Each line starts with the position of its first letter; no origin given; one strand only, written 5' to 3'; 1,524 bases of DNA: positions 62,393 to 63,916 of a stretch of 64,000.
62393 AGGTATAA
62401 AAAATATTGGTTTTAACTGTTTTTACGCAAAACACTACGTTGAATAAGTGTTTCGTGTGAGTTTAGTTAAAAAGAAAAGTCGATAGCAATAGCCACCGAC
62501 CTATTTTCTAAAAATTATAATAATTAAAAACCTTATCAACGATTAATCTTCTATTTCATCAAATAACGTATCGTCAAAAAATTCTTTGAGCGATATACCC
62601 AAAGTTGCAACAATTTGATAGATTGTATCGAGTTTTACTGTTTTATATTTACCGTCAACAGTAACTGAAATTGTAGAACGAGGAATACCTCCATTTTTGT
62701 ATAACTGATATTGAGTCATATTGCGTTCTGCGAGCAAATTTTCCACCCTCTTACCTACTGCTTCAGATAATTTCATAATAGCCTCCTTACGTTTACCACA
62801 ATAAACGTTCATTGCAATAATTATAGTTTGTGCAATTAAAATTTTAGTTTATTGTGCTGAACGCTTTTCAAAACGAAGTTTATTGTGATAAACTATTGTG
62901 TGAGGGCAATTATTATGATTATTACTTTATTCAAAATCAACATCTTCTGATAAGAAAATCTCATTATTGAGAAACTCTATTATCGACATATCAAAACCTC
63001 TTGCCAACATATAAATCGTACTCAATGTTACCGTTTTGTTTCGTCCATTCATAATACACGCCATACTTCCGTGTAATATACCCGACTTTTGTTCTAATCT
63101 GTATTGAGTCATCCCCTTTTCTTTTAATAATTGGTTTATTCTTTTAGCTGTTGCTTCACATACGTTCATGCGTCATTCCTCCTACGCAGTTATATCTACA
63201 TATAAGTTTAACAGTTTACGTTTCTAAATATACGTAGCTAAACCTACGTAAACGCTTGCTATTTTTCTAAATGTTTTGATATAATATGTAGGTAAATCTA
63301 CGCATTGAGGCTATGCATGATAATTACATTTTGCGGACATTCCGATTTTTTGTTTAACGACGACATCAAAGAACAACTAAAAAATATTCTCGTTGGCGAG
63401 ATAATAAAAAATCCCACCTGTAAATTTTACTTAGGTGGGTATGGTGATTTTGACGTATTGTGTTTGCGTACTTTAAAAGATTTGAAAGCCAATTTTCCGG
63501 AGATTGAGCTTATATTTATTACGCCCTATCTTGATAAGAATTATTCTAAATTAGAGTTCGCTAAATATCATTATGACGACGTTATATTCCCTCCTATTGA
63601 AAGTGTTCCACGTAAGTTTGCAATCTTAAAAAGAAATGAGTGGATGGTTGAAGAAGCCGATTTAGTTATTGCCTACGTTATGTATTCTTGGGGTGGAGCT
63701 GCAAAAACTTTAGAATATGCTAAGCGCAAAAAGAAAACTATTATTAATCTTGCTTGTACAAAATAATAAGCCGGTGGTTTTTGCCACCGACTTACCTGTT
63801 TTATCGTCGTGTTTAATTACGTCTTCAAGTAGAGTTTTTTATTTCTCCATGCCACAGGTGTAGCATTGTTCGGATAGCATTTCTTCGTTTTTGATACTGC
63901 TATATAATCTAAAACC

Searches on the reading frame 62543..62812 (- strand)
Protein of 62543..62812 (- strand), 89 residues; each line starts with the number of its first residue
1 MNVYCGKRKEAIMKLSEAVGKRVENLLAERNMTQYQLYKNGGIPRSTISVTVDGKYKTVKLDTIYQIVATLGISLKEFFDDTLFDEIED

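Call 11: search_protein_families(library=pfam, proteins=[window:62543-62812:-], max_evalue=0.01)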
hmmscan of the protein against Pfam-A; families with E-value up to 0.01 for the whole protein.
window:62543-62812:- (89 aa): 3 families
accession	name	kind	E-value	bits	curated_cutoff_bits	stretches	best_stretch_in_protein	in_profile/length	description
PF13443.12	HTH_26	-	3.1e-10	40.6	22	1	23-80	2-59/63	Cro/C1-type HTH DNA-binding domain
PF12844.13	HTH_19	-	3.6e-06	27.2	30.2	1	20-80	1-60/64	Helix-turn-helix domain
PF01381.28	HTH_3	-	3.8e-06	27.3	23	1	26-78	4-55/55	Helix-turn-helix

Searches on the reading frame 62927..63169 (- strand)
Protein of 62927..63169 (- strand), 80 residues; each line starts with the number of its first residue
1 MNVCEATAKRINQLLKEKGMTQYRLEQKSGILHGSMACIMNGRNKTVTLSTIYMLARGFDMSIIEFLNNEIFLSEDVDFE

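Call 11: search_protein_families(library=pfam, proteins=[window:62927-63169:-], max_evalue=0.01)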
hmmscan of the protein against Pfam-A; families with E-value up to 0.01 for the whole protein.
window:62927-63169:- (80 aa): 3 families
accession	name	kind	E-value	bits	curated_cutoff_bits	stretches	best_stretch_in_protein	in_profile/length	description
PF13443.12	HTH_26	-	6.3e-09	36.4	22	1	10-67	1-58/63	Cro/C1-type HTH DNA-binding domain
PF01381.28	HTH_3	-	0.0034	17.8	23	0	12-66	2-55/55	Helix-turn-helix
PF12844.13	HTH_19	-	0.0066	16.8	30.2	1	9-68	2-60/64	Helix-turn-helix domain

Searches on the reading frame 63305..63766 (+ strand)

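Call 11: search_protein_families(library=pfam, proteins=[window:63305-63766:+], max_evalue=0.01)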
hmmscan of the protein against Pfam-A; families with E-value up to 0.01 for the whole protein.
window:63305-63766:+ (153 aa): 1 family
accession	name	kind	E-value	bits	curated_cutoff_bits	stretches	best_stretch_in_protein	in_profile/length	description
PF06908.16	YpsA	-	0.00015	22.3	27.7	1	20-123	23-132/168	YspA SLOG family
